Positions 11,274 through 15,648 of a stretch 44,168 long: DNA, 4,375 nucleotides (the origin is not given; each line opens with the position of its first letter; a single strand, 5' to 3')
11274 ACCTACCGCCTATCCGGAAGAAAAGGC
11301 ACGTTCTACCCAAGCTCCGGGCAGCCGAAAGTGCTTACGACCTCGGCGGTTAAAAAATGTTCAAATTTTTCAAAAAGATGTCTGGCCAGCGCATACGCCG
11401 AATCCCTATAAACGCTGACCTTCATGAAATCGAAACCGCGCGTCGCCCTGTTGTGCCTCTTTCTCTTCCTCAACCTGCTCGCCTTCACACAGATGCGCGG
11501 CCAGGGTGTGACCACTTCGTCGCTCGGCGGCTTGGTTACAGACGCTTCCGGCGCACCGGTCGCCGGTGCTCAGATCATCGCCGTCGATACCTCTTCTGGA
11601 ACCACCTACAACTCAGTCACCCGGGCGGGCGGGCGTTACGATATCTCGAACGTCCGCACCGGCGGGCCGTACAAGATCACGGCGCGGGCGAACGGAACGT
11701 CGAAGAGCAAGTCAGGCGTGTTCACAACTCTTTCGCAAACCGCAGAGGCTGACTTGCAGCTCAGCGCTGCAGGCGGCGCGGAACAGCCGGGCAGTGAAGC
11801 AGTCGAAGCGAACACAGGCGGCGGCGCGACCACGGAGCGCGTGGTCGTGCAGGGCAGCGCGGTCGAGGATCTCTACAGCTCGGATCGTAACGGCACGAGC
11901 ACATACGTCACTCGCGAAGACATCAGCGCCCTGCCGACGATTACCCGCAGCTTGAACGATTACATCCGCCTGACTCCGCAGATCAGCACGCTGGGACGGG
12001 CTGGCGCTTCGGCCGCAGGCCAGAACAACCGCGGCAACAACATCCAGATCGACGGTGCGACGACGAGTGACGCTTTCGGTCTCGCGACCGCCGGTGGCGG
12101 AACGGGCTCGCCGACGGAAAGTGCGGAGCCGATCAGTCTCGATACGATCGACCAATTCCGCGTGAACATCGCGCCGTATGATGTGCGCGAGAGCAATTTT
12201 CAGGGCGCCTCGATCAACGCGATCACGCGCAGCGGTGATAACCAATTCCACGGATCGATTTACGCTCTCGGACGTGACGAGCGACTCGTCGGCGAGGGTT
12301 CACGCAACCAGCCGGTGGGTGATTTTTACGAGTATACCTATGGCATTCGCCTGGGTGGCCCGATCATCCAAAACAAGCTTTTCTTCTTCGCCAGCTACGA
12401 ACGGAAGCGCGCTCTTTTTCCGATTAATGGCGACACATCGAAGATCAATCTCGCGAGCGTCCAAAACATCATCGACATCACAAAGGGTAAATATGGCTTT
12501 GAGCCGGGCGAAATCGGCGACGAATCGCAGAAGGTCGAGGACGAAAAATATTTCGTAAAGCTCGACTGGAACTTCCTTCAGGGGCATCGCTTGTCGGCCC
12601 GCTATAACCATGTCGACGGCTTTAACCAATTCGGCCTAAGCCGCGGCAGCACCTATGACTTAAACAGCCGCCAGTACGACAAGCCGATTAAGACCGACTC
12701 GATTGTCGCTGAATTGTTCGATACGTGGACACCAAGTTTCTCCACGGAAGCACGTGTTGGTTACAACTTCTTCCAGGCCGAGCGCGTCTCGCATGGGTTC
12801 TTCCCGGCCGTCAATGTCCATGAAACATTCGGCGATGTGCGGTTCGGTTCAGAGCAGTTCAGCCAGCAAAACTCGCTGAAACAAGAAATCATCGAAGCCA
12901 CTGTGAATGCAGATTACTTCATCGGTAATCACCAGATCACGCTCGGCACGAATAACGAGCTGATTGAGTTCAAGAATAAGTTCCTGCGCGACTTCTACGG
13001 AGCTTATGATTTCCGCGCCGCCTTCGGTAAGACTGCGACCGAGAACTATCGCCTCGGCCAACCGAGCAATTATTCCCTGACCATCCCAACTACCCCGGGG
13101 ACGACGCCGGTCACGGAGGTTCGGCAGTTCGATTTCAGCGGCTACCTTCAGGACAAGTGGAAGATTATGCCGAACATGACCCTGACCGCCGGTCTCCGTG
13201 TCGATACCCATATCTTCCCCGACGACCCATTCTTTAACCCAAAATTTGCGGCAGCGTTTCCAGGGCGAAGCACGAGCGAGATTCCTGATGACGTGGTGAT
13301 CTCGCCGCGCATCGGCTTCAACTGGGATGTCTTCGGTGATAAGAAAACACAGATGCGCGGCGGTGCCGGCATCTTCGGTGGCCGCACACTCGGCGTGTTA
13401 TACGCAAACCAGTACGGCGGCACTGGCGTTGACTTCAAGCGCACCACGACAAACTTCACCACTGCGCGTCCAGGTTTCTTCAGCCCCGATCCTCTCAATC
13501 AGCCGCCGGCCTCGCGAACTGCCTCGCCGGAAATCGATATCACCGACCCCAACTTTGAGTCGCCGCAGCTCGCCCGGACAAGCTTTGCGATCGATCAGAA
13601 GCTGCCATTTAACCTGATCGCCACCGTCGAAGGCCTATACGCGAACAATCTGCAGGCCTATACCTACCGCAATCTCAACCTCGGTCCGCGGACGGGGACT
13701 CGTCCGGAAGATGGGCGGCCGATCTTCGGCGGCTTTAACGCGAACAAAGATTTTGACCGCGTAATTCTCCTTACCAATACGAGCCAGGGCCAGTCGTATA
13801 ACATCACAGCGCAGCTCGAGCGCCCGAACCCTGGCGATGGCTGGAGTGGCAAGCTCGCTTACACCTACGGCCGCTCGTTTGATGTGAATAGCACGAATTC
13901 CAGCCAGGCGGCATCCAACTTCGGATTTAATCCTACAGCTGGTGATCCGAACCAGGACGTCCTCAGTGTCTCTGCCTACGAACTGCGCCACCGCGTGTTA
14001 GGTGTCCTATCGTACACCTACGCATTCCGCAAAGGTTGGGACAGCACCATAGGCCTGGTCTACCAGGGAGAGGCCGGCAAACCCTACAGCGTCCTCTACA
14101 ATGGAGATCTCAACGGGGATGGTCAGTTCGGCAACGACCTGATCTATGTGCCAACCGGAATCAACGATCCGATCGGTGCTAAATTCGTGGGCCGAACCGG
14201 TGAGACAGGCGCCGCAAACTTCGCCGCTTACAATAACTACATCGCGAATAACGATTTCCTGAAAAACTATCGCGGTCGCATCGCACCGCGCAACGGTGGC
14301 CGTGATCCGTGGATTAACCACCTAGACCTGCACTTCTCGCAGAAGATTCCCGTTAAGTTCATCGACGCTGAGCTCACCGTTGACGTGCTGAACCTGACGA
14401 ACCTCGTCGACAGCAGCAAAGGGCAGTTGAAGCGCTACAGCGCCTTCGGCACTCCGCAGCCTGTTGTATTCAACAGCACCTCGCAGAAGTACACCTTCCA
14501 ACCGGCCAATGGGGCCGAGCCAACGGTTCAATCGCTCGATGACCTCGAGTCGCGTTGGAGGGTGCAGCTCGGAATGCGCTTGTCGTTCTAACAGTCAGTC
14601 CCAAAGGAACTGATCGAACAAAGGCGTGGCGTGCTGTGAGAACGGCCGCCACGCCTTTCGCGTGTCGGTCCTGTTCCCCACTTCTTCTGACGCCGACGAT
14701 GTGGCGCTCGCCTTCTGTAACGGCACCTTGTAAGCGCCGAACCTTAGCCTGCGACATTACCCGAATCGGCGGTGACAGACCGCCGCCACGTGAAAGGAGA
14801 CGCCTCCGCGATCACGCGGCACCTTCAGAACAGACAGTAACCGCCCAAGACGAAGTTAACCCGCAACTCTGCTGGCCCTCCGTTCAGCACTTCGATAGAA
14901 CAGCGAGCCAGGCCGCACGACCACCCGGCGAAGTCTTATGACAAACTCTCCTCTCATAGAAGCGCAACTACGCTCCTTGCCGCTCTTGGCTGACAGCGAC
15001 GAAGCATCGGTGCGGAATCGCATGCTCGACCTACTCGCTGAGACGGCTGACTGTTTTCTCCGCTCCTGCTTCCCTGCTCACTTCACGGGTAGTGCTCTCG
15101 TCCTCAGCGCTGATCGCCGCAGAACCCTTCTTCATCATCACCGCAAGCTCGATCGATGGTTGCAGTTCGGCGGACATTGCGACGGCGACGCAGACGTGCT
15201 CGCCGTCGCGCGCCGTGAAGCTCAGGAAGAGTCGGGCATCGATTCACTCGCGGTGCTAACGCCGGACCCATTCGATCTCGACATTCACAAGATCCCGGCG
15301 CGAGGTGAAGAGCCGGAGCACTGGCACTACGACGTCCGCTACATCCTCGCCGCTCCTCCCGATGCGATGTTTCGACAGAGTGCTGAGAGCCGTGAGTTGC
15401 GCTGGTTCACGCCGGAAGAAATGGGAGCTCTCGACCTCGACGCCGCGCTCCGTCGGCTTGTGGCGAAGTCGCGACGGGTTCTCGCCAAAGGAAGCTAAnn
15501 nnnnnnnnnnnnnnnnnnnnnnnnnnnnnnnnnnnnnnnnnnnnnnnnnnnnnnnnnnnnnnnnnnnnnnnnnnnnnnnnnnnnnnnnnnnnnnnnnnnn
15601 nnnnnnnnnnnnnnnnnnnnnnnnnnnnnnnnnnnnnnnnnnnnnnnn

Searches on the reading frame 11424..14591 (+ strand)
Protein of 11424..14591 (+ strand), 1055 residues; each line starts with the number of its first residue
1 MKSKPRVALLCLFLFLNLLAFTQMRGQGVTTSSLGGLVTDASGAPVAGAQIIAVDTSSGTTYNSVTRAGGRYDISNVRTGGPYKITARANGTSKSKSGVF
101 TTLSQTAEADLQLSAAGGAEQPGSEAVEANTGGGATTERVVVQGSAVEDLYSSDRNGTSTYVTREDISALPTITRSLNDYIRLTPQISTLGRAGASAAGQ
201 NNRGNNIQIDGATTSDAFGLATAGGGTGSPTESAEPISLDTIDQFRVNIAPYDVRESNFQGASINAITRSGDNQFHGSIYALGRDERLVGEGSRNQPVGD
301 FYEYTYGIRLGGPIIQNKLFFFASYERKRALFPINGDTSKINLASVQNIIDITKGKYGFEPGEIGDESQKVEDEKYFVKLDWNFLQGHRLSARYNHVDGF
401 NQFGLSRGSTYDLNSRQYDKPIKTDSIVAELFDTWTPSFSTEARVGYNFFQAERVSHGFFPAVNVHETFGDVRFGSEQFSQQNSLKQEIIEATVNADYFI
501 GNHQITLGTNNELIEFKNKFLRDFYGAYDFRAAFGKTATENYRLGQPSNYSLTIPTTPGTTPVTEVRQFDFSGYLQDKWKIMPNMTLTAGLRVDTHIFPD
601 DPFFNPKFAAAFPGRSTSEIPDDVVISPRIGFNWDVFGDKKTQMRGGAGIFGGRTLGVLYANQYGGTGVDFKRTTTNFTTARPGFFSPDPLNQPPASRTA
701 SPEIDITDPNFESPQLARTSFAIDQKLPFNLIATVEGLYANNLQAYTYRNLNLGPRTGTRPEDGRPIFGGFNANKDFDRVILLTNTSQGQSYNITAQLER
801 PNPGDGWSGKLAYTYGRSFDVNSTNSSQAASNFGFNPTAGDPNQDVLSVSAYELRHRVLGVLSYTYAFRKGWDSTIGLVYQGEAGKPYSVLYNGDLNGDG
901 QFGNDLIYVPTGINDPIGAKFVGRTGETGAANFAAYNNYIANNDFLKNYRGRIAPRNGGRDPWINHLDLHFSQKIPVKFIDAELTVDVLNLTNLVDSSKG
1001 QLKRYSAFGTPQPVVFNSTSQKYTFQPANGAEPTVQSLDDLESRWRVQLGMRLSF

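Call 41: search_protein_families(library=pfam, proteins=[window:11424-14591:+], max_evalue=0.001)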
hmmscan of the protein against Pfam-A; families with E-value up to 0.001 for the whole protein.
window:11424-14591:+ (1055 aa): 3 families
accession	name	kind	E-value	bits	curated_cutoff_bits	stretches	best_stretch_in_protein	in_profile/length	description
PF25183.1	OMP_b-brl_4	-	6.1e-56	190.7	30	2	369-1010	150-826/838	Outer membrane beta barrel domain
PF13620.12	CarboxypepD_reg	-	2.6e-15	57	32.3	1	34-113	2-81/82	Carboxypeptidase regulatory-like domain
PF00593.30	TonB_dep_Rec_b-barrel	-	2e-05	25.1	27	1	392-663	19-253/436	TonB dependent receptor-like, beta-barrel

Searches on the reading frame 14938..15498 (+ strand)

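Call 41: search_protein_families(library=pfam, proteins=[window:14938-15498:+], max_evalue=0.001)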
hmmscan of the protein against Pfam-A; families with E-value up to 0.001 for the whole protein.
window:14938-15498:+ (186 aa): 1 family
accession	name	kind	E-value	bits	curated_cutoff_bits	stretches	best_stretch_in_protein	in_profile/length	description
PF00293.34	NUDIX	-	1.1e-11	45.3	21.1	1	55-175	9-131/134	NUDIX domain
